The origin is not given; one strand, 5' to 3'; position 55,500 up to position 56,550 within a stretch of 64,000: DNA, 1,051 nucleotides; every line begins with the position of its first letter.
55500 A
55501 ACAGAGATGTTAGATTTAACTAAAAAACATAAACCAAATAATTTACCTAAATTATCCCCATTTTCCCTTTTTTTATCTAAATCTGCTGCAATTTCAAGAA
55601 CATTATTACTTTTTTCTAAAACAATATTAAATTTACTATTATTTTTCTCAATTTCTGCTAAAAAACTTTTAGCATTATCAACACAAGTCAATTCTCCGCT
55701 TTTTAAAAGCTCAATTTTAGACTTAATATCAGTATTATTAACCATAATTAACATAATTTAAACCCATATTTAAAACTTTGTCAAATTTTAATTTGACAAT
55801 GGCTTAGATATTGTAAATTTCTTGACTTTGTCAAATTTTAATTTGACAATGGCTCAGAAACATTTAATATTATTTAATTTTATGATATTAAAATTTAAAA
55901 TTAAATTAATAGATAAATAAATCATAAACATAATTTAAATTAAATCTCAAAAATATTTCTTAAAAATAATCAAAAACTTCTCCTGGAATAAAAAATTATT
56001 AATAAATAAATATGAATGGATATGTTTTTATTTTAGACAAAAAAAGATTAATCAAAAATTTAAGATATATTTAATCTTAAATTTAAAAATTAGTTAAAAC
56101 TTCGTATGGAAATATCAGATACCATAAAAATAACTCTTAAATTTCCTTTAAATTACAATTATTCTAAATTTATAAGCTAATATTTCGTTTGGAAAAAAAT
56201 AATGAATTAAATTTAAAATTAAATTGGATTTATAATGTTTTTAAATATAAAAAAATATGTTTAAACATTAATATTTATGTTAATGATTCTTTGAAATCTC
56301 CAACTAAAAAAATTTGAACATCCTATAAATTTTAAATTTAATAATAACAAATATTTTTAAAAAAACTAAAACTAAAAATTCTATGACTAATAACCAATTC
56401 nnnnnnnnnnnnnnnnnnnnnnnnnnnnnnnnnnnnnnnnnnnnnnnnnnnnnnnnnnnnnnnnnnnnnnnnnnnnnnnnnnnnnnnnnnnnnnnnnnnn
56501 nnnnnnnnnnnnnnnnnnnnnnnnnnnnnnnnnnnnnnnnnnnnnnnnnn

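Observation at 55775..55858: Hairpin-repeat family, locus 3: the best-preserved pair, upstream of gatA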

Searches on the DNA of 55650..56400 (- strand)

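Call 38: build_rna_model(alignment_id=A3, structure=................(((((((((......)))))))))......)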
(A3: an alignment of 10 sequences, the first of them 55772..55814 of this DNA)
Model R1 built from alignment A3 (10 sequences, 46 columns); structure: as given.
model positions 44; base pairs 9; branch points 0; effective number of sequences 10; information 1.139 bits per position. Calibrated on 0.2 Mb of random sequence (short: E-values are rough).
structure used (alignment columns):
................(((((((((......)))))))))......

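Call 39: search_with_rna_model(model_id=R1, source=window, filters=off, max_evalue=10)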
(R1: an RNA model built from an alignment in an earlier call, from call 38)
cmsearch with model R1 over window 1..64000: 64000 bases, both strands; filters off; matches with E-value up to 10: 55.
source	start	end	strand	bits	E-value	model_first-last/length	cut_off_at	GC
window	55772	55814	-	61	7.7e-10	1-44/44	no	0.23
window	17270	17313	-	57.4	4e-09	1-44/44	no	0.2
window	55822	55864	-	56.1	7.4e-09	1-44/44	no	0.28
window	17219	17262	-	55.1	1.2e-08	1-44/44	no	0.32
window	16092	16135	-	54.6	1.4e-08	1-44/44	no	0.32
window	63206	63250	-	52.2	4.4e-08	1-44/44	no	0.24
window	52099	52142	-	38.1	3.1e-05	1-44/44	no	0.27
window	55763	55805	+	25.9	0.0089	1-44/44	no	0.26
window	55814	55855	+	23.7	0.025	1-44/44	no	0.26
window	17210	17253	+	21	0.089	1-44/44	no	0.27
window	3724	3756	-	18.3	0.3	1-44/44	no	0.12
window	16083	16126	+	16.9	0.6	1-44/44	no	0.27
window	35436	35460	+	16.5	0.71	1-44/44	no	0.16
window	1040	1081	-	16.4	0.75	1-44/44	no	0.19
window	42562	42577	+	15.5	1.1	19-35/44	no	0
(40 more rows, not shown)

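Call 40: search_with_rna_model(model_id=R1, sources=[L196, L197, L192, L193, L194, L195], filters=off, max_evalue=10)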
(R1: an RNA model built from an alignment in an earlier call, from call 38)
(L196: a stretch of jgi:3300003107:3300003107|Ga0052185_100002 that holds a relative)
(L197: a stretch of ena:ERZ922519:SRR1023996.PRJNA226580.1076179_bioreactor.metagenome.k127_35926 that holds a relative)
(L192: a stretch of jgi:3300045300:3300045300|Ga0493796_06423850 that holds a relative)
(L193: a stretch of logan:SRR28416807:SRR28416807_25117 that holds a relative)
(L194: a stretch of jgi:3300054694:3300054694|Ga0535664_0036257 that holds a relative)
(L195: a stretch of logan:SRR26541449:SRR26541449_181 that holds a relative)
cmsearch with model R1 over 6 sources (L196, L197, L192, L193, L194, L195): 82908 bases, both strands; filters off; matches with E-value up to 10: 49.
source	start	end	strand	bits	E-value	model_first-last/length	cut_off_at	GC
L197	3586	3629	-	61.3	8.5e-10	1-44/44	no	0.23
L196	3455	3497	-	61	9.9e-10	1-44/44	no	0.23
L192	2984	3026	+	59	2.5e-09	1-44/44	no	0.16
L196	3505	3547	-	56.1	9.5e-09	1-44/44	no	0.28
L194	2431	2473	+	56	9.9e-09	1-44/44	no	0.16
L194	2381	2423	+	55.5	1.2e-08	1-44/44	no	0.23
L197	23187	23230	-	54.6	1.9e-08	1-44/44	no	0.32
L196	10889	10933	-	52.2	5.8e-08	1-44/44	no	0.24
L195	2715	2759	+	49.5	2e-07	1-44/44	no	0.27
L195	4558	4612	+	44.5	2.1e-06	1-44/44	no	0.2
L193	2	32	+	36.4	9e-05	13-44/44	no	0.16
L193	8527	8571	+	35.4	0.00014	1-44/44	no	0.24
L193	8642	8687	+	34.9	0.00018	1-44/44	no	0.26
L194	2439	2482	-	31.7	0.00079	1-44/44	no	0.18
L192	2934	2976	+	27.6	0.0052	1-44/44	no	0.07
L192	2993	3035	-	26.7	0.008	1-44/44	no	0.19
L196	3446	3488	+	25.9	0.011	1-44/44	no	0.26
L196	3497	3538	+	23.7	0.032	1-44/44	no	0.26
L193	2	41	-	23.4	0.037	1-44/44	no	0.17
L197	10819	10851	-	18.3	0.39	1-44/44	no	0.12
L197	23178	23221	+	16.9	0.77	1-44/44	no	0.27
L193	6932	6958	+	16.7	0.85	1-44/44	no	0.15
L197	8135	8176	-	16.4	0.97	1-44/44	no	0.19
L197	564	602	+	16.2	1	1-44/44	no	0.15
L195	4581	4597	-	15.4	1.5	19-35/44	no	0.12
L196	8121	8174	+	14.9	2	1-44/44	no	0.24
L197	17519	17552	-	14.5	2.3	1-44/44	no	0.21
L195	5694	5736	+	14.5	2.4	1-44/44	no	0.26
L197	3592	3614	+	14.3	2.5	16-38/44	no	0.22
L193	7021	7051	+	14.3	2.6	1-44/44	no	0.23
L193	6184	6207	+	14.2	2.7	1-44/44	no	0.12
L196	10895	10918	+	14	3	16-38/44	no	0.17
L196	4516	4556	+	13.9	3.1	1-44/44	no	0.2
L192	1940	1980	-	13.9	3.1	1-44/44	no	0.2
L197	6616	6655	-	13.5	3.6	1-44/44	no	0.12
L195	9571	9604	-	13.1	4.5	1-44/44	no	0.12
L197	22806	22822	+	13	4.7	19-35/44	no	0.06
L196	1551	1582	+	12.3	6.3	1-44/44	no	0.12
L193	1154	1194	+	12.3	6.3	1-44/44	no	0.34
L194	3595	3635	+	12.3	6.3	1-44/44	no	0.34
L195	9533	9554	+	12.2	6.7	1-44/44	no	0.23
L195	9733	9762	+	12.2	6.7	1-44/44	no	0.2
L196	15531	15569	-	12.1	6.9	1-44/44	no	0.26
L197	12825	12873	+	12.1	7.2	1-44/44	no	0.22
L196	5819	5863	-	12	7.4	1-44/44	no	0.13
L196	6185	6205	-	11.9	7.7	16-38/44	no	0.14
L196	2004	2040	-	11.8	8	1-44/44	no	0.11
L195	328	368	+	11.8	8.1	1-44/44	no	0.2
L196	4133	4176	-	11.4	9.5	1-44/44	no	0.25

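Call 43: search_rna_families(source=window, start=55650, end=56400, threshold=evalue, max_evalue=10)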
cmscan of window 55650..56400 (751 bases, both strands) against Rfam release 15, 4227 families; matches with E-value up to 10: 4.
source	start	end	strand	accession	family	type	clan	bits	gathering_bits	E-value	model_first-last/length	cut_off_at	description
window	55772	55855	+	RF03843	MIR2600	Gene; miRNA;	-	25.8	98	0.0098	1-85/85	no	MIR2600 microRNA precursor family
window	55772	55855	-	RF03843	MIR2600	Gene; miRNA;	-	25.6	98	0.011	1-85/85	no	MIR2600 microRNA precursor family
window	55780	55847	+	RF03436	mir-759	Gene; miRNA;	-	22.2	100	0.25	1-89/89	no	mir-759 microRNA precursor family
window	55764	55813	+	RF04010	mir-3003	Gene; miRNA;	-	19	70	2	1-76/76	no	mir-3003 microRNA precursor family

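Call 48: search_with_rna_model(model_id=R1, sources=[L198, L199, L200], filters=off, max_evalue=1, show_alignments=8)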
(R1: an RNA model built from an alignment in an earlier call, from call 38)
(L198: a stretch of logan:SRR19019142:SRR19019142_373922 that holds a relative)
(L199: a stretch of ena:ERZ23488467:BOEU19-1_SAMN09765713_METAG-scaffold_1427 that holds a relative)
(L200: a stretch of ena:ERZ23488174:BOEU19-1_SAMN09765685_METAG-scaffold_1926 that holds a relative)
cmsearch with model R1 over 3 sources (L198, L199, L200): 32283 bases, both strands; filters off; matches with E-value up to 1: 8.
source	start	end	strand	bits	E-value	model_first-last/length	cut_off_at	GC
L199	7201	7245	+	44.3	9e-07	1-44/44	no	0.27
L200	7137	7181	+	44.3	9e-07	1-44/44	no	0.27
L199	5136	5179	+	38.8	1.1e-05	1-44/44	no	0.43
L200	5072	5115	+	38.8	1.1e-05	1-44/44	no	0.43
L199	4681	4716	+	28.8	0.0012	1-44/44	no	0.25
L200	4617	4652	+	28.8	0.0012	1-44/44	no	0.25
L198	3802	3819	-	17.6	0.21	18-36/44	no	0.11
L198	10493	10533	+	16.6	0.34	1-44/44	no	0.17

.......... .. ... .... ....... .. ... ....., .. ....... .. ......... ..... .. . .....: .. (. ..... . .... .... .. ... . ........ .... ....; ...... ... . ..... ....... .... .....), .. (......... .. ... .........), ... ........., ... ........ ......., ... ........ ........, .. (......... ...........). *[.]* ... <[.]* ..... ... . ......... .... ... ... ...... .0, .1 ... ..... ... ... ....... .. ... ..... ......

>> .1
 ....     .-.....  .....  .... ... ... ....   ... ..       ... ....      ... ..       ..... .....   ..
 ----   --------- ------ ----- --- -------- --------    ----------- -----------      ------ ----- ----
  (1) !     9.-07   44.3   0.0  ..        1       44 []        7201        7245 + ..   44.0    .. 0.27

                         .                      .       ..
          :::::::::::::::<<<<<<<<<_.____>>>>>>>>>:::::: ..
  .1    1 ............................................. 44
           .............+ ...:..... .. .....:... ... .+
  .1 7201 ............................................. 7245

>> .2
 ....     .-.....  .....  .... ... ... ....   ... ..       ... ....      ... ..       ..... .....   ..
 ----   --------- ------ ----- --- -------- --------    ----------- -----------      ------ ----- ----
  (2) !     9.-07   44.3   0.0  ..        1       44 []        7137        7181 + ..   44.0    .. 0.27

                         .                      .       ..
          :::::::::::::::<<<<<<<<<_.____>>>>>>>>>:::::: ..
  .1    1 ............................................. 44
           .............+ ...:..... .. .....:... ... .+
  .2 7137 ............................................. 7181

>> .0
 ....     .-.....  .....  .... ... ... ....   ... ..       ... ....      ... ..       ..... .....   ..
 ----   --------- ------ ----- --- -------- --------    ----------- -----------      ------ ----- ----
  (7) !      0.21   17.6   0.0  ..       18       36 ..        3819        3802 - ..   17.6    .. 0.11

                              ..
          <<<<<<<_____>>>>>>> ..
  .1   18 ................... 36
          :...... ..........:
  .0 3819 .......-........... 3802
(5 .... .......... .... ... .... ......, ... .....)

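Call 59: search_with_rna_model(model_id=R1, sources=[L201, L202, L203, L204, L205, L206, L207, L208, L209, L210, L211, L212, L213, L214], filters=default, max_evalue=0.1)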
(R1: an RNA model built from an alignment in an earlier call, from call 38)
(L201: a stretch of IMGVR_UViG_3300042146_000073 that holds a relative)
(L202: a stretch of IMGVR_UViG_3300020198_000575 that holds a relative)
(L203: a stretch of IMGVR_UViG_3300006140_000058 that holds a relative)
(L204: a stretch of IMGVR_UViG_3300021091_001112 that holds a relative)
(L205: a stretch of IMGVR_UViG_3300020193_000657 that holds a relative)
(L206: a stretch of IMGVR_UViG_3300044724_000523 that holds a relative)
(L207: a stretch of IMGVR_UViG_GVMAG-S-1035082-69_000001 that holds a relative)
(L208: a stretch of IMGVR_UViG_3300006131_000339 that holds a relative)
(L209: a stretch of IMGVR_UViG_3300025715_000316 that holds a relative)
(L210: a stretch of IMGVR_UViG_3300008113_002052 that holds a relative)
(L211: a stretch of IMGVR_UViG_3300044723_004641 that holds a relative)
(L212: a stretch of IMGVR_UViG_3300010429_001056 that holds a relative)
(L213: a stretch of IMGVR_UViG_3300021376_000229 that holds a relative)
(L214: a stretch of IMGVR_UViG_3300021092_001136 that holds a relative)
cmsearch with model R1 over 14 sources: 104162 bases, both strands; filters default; matches with E-value up to 0.1: 3.
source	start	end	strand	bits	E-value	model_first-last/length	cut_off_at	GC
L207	764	820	-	23.5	0.045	1-44/44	no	0.23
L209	8406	8449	+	22.9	0.059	1-44/44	no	0.25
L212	8798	8841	+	22.9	0.059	1-44/44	no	0.25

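Call 62: build_rna_model(alignment_id=A5, structure=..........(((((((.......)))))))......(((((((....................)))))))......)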
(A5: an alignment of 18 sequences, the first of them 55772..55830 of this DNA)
Model R2 built from alignment A5 (18 sequences, 77 columns); structure: as given.
model positions 62; base pairs 14; branch points 1; effective number of sequences 10.59; information 0.902 bits per position. Calibrated on 0.2 Mb of random sequence (short: E-values are rough).
structure used (alignment columns):
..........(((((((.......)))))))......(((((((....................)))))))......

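Call 63: search_with_rna_model(model_id=R2, sources=[window, L197], filters=off, max_evalue=1)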
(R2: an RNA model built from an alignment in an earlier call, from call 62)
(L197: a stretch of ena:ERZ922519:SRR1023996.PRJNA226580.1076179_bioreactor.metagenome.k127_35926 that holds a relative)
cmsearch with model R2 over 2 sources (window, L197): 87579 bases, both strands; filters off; matches with E-value up to 1: 11.
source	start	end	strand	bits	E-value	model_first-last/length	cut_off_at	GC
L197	3586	3647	-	77.5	7.9e-11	1-62/62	no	0.24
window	55772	55832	-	74.9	2.2e-10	1-62/62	no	0.25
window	16092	16153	-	70.2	1.4e-09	1-62/62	no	0.32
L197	23187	23248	-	70.2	1.4e-09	1-62/62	no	0.32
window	17219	17280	-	65.3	1e-08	1-62/62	no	0.29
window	52099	52160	-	58.2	1.8e-07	1-62/62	no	0.24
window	63206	63272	-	50.3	4.1e-06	1-62/62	no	0.21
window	17281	17321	-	28.8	0.023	11-56/62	no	0.17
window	17189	17253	+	23.5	0.19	1-62/62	no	0.23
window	55806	55849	+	20.8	0.56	11-56/62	no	0.2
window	55744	55805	+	20.7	0.59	1-62/62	no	0.19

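Call 64: search_with_rna_model(model_id=R2, sources=[L196, L192, L193, L194, L195, L198, L199], filters=off, max_evalue=1)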
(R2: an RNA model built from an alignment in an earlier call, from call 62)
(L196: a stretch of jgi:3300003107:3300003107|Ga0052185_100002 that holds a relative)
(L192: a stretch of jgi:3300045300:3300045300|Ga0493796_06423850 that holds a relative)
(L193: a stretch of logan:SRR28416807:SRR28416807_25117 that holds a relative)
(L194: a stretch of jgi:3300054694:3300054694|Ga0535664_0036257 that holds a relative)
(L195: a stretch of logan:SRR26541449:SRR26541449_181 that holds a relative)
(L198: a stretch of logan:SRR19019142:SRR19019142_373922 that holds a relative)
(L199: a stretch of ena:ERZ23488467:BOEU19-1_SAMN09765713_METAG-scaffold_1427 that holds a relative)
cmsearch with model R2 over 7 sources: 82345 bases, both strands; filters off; matches with E-value up to 1: 16.
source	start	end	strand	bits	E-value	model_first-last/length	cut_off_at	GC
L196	3455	3515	-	74.9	2.1e-10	1-62/62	no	0.25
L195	2697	2759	+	73.4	3.7e-10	1-62/62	no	0.22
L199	5118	5179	+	65.3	9.8e-09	1-62/62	no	0.42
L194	2413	2473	+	64.8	1.2e-08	1-62/62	no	0.2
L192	2966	3026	+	64.7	1.2e-08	1-62/62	no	0.16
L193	8505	8571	+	62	3.6e-08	1-62/62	no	0.21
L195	4540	4612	+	62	3.7e-08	1-62/62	no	0.21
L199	7179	7245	+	59.4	1e-07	1-62/62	no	0.3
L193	8624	8687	+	58.2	1.7e-07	1-62/62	no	0.23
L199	4663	4716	+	50.8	3.2e-06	1-62/62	no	0.26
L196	10889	10955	-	50.3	3.9e-06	1-62/62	no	0.21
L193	2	26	+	22.7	0.25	31-56/62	no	0.16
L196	3489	3532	+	20.8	0.53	11-56/62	no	0.2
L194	2373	2412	+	20.7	0.54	11-56/62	no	0.15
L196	3427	3488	+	20.7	0.56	1-62/62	no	0.19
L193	9644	9706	-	19.5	0.88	1-62/62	no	0.21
